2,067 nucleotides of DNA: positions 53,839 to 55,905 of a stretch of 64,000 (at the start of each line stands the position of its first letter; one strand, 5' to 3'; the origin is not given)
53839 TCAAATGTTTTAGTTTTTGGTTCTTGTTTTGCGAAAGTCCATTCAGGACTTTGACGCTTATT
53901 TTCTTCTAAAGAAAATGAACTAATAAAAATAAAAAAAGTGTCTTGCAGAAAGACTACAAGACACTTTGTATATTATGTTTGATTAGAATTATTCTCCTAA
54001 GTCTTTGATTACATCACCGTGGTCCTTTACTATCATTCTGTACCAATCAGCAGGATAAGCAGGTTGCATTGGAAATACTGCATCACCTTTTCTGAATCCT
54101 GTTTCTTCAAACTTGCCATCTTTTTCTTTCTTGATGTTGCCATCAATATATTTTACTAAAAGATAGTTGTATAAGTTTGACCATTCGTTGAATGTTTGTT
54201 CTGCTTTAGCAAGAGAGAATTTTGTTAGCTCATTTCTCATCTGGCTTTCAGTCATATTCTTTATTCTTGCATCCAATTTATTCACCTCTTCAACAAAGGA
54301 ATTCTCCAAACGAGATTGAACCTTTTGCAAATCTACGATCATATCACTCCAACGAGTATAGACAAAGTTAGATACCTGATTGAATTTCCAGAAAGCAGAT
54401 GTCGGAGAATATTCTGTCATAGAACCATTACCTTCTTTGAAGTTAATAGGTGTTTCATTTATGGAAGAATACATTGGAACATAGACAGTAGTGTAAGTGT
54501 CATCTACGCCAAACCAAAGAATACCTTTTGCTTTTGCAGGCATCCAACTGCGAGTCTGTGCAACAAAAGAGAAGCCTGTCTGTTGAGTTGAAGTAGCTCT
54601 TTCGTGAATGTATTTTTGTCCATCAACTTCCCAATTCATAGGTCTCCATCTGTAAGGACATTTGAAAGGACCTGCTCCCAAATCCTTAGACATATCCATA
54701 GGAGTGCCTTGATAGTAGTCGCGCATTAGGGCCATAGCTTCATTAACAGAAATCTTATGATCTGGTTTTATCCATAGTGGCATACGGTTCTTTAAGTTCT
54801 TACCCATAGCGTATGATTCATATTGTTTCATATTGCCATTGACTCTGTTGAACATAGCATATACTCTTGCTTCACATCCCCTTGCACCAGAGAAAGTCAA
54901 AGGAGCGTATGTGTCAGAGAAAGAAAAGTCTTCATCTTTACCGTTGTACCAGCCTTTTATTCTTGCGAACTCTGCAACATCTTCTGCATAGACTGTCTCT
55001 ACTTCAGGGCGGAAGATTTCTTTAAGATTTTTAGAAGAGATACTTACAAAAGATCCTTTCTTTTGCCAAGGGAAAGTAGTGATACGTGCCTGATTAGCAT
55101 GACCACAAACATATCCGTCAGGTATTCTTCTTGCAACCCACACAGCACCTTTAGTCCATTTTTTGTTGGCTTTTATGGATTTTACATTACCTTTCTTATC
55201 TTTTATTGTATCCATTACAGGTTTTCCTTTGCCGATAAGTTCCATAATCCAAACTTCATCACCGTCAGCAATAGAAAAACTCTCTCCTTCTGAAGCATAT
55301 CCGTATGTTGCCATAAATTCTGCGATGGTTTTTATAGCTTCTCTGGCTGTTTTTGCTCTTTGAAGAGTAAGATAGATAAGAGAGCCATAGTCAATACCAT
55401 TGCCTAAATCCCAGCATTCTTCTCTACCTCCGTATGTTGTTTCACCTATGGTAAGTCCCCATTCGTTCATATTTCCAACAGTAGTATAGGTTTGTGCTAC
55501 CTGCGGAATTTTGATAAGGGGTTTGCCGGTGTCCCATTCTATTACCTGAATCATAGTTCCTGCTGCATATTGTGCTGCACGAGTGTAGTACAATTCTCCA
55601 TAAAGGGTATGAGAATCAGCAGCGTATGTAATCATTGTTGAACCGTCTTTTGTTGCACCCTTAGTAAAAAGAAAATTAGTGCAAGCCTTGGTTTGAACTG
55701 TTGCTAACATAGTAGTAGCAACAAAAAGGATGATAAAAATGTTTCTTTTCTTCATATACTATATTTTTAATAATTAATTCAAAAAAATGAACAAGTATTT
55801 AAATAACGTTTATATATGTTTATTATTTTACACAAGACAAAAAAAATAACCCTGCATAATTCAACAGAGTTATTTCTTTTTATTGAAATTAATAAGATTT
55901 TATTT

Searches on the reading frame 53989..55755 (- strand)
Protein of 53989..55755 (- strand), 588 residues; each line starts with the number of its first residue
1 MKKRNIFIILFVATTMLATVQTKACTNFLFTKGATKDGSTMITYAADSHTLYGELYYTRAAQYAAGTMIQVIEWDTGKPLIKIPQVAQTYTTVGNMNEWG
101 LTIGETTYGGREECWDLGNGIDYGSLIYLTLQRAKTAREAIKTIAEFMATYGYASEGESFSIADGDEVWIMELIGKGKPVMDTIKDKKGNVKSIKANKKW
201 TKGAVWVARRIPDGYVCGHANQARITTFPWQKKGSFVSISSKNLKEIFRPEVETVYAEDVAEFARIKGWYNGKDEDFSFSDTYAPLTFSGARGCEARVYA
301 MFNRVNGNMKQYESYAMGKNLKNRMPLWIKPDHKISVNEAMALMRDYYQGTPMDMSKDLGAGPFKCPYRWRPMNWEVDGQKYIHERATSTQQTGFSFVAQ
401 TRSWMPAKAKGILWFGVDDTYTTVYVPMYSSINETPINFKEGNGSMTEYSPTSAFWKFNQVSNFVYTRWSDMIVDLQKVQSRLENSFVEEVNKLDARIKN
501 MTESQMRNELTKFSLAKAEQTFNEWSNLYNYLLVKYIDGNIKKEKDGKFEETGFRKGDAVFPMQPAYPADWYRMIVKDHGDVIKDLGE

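Call 12: search_protein_families(library=pfam, proteins=[window:53989-55755:-], max_evalue=0.1)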
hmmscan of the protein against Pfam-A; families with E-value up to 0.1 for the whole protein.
window:53989-55755:- (588 aa): 1 family
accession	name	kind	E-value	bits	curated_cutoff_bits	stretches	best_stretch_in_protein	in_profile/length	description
PF03577.20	Peptidase_C69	-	5.3e-64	217.1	23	2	84-480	79-400/402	Peptidase family C69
